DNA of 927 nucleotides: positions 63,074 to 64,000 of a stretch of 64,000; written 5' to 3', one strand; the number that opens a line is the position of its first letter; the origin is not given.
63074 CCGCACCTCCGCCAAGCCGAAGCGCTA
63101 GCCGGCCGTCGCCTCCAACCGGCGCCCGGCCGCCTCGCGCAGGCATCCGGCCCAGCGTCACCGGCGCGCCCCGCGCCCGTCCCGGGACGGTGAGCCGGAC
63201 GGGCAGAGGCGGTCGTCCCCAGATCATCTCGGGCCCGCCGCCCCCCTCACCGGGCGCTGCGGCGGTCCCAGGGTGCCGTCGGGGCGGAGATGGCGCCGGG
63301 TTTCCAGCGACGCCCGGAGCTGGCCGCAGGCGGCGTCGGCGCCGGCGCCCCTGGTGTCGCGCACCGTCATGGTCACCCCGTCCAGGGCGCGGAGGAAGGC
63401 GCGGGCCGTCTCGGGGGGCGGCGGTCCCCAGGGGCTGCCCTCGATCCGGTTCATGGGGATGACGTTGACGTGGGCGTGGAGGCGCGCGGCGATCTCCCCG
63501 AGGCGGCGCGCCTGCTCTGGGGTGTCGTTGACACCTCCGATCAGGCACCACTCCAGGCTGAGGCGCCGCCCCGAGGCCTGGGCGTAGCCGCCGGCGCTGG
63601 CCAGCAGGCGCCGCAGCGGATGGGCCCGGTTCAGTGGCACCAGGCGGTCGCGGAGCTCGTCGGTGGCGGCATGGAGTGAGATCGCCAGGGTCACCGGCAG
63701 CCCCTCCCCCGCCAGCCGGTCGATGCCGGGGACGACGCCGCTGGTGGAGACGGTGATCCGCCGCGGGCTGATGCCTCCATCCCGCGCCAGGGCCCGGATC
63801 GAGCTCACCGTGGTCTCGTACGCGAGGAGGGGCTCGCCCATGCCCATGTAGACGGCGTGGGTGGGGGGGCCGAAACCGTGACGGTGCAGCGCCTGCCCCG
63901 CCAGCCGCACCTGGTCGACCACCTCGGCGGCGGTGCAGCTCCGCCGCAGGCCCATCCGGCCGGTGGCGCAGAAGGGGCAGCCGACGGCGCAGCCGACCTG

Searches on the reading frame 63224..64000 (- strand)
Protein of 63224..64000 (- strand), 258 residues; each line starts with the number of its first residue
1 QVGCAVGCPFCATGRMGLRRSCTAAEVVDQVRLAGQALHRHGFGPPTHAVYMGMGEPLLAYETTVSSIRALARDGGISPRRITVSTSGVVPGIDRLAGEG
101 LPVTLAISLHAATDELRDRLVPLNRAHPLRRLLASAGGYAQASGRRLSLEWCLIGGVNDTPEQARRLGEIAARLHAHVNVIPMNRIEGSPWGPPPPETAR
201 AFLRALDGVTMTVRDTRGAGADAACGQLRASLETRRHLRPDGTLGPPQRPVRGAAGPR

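Call 54: search_protein_families(library=pfam, proteins=[window:63224-63955:-], max_evalue=0.00001)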
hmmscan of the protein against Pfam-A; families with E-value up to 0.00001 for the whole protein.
window:63224-63955:- (243 aa): 1 family
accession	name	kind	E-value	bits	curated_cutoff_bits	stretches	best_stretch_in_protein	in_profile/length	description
PF04055.27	Radical_SAM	-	7.4e-08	33.2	29.5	1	30-144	44-156/166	Radical SAM superfamily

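Call 55: search_protein_families(library=ncbifam, proteins=[window:63224-64000:-], max_evalue=0.001)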
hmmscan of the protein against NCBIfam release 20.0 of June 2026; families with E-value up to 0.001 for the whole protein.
window:63224-64000:- (258 aa): 8 families
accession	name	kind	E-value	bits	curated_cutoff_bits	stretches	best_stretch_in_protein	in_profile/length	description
TIGR00048.1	rRNA_mod_RlmN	equivalog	2e-67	227.7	290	1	1-233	112-347/355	dual-specificity RNA methyltransferase RlmN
NF011031.0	PRK14461.1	equivalog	1e-53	182.7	601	1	1-231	114-364/372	ribosomal RNA large subunit methyltransferase N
NF008396.0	PRK11194.1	equivalog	2.6e-50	171.3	633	1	1-234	117-359/379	dual-specificity RNA methyltransferase RlmN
NF011034.0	PRK14464.1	equivalog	2.9e-44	151.3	422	1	1-234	103-332/348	RNA methyltransferase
NF011040.0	PRK14470.1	equivalog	4.4e-43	148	441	1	1-230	104-333/338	ribosomal RNA large subunit methyltransferase N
NF000424.4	CfrAB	exception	1e-38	133.6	530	1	1-229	104-337/338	Cfr family 23S rRNA (adenine(2503)-C(8))-methyltransferase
TIGR04432.1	rSAM_Cfr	equivalog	1e-38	133.5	550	1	1-229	106-339/341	Cfr family 23S rRNA (adenine(2503)-C(8))-methyltransferase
NF011024.0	PRK14453.1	equivalog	2.7e-37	128.8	468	1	1-232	108-344/348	23S rRNA (adenine(2503)-C(8))-methyltransferase Cfr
